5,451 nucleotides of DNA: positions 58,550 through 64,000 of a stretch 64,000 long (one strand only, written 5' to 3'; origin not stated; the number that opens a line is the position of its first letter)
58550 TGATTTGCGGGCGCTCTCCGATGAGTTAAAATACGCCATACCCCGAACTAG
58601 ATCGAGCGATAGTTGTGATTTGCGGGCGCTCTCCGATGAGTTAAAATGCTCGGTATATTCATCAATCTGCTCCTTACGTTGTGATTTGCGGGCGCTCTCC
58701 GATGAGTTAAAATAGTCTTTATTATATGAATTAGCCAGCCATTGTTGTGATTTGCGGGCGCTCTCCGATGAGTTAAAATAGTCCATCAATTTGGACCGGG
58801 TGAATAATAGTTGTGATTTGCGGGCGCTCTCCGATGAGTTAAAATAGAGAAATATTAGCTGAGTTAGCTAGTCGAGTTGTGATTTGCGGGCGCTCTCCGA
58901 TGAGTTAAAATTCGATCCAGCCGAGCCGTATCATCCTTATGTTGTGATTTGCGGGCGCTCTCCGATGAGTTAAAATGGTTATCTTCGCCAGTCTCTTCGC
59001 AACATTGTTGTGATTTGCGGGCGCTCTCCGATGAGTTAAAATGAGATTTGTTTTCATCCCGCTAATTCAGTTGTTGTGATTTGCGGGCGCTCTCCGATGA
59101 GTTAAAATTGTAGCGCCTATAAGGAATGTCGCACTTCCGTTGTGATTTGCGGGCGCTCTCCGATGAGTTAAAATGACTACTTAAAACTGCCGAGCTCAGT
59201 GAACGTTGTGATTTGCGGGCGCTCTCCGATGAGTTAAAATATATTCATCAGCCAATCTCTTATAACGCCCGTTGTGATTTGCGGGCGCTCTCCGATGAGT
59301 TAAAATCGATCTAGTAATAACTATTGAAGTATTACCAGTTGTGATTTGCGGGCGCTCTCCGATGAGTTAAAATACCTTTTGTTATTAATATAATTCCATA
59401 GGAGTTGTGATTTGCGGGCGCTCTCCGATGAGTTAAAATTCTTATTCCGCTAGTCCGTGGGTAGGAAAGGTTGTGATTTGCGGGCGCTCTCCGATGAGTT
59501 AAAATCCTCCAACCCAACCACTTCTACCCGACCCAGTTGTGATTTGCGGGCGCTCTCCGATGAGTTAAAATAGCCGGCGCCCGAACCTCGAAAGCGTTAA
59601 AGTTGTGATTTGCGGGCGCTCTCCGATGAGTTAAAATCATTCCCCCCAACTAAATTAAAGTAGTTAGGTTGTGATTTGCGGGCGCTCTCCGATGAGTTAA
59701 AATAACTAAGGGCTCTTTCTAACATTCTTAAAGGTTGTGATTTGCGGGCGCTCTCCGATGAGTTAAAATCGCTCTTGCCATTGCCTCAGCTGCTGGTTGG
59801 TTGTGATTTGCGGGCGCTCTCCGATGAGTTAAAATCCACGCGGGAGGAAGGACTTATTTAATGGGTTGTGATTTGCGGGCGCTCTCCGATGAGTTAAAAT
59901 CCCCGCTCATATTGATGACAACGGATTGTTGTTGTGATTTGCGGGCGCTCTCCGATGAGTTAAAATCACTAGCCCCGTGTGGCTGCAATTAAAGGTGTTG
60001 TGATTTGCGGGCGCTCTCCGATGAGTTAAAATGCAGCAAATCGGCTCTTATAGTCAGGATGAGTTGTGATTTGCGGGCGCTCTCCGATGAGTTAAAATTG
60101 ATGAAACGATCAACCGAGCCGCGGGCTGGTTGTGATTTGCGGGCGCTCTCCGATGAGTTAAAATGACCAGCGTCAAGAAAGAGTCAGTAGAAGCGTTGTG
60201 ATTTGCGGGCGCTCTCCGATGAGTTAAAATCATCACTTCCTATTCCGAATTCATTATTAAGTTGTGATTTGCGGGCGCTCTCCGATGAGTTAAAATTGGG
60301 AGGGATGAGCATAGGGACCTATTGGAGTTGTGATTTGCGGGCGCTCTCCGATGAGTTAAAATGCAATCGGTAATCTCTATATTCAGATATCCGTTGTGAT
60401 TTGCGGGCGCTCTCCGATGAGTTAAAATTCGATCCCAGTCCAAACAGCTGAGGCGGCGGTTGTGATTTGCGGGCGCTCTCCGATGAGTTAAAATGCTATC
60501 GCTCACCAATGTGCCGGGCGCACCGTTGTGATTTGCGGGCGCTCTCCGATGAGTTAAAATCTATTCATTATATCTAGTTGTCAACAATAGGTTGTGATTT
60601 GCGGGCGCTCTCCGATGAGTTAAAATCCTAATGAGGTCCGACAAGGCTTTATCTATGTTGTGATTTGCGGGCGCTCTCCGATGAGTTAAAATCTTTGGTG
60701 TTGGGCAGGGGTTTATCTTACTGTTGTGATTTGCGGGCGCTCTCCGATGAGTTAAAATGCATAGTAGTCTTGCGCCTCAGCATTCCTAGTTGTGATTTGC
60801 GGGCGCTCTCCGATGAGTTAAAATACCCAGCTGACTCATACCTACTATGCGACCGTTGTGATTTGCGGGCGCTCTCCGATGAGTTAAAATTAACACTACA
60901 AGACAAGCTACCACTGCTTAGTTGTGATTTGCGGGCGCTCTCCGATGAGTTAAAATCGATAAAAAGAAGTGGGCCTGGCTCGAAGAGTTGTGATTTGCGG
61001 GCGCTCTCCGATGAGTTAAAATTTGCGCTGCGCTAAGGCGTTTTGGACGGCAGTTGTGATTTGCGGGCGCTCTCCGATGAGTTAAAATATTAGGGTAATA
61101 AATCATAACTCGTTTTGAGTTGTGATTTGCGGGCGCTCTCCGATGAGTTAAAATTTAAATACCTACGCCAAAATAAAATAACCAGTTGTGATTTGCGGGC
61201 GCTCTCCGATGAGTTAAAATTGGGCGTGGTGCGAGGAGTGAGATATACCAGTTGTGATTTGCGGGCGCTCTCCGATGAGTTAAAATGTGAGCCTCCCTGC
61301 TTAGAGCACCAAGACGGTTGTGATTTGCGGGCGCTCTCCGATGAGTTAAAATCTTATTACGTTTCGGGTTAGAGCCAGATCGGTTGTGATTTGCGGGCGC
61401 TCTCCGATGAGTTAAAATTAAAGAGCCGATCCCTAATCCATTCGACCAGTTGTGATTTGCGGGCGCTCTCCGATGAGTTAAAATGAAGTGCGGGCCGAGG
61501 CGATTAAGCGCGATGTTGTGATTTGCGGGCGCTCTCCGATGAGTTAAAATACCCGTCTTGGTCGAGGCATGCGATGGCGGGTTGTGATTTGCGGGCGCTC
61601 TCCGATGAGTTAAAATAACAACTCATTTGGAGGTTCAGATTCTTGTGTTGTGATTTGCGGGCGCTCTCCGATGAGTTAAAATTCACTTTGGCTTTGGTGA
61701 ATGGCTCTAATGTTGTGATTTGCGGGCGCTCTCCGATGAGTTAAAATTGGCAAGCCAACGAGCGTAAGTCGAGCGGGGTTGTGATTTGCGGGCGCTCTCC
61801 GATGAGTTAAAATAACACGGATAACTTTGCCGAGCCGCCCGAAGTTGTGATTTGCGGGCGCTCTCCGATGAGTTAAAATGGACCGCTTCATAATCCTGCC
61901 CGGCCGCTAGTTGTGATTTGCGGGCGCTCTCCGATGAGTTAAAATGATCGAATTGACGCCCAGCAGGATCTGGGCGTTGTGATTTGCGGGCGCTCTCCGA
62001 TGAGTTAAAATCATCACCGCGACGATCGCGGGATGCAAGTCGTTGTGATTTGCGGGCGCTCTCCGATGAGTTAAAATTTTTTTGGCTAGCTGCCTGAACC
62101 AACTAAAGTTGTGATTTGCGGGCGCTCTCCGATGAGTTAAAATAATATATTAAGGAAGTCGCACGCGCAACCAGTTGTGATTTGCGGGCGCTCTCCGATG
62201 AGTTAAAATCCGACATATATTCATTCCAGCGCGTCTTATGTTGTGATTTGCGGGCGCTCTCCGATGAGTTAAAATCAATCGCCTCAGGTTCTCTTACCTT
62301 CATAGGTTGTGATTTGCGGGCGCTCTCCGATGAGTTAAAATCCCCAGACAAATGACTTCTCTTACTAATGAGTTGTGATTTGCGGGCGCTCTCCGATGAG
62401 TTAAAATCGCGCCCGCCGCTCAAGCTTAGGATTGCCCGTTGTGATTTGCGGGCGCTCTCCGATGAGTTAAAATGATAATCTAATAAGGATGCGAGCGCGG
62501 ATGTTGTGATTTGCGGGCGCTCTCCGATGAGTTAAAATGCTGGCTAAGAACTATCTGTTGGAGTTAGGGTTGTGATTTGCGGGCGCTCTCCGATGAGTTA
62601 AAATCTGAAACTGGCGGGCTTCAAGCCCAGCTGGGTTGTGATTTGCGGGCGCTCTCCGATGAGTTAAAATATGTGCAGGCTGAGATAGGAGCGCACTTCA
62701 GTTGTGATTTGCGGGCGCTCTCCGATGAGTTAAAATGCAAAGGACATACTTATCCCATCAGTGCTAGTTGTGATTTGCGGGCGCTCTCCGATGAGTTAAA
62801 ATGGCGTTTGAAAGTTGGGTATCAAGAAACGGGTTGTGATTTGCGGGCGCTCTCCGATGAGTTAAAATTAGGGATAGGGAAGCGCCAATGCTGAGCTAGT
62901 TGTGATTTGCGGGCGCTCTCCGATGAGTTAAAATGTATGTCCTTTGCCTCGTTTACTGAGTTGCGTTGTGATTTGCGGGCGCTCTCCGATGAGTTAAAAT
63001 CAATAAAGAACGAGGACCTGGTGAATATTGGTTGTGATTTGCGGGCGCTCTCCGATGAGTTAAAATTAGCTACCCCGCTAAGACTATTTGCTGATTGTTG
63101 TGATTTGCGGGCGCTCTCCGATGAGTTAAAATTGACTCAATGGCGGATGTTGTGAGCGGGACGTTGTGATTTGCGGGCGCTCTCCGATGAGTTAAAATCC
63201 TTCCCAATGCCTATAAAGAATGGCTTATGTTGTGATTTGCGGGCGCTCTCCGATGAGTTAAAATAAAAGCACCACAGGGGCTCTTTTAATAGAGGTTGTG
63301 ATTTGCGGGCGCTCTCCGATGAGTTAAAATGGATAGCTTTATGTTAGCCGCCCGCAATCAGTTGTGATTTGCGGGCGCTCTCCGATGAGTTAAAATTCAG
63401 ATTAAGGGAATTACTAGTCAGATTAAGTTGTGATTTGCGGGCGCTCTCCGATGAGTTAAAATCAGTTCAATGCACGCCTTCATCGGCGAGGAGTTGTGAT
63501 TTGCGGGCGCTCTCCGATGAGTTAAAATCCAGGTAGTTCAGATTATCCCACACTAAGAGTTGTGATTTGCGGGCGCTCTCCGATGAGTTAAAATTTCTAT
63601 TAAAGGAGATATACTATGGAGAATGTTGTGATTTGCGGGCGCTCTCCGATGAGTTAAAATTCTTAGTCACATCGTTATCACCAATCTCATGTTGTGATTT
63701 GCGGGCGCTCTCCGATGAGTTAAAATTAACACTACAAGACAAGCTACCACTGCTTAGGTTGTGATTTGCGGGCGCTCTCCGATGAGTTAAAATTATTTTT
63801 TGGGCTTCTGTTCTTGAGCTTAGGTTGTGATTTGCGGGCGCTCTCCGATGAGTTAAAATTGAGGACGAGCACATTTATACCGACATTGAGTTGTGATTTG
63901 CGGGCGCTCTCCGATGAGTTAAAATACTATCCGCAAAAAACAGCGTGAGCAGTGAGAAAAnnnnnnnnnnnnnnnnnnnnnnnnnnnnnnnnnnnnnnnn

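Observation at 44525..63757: Internal spacer duplications, distant spacer repeats and offset-overlapping spacers within the array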

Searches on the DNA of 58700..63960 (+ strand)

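Call 58: search_dna_similar(collection=phages, mode=distant, max_evalue=1, query=window:58700-63960:+, max_rows=15)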
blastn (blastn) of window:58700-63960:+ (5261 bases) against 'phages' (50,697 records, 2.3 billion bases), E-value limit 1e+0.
No match.
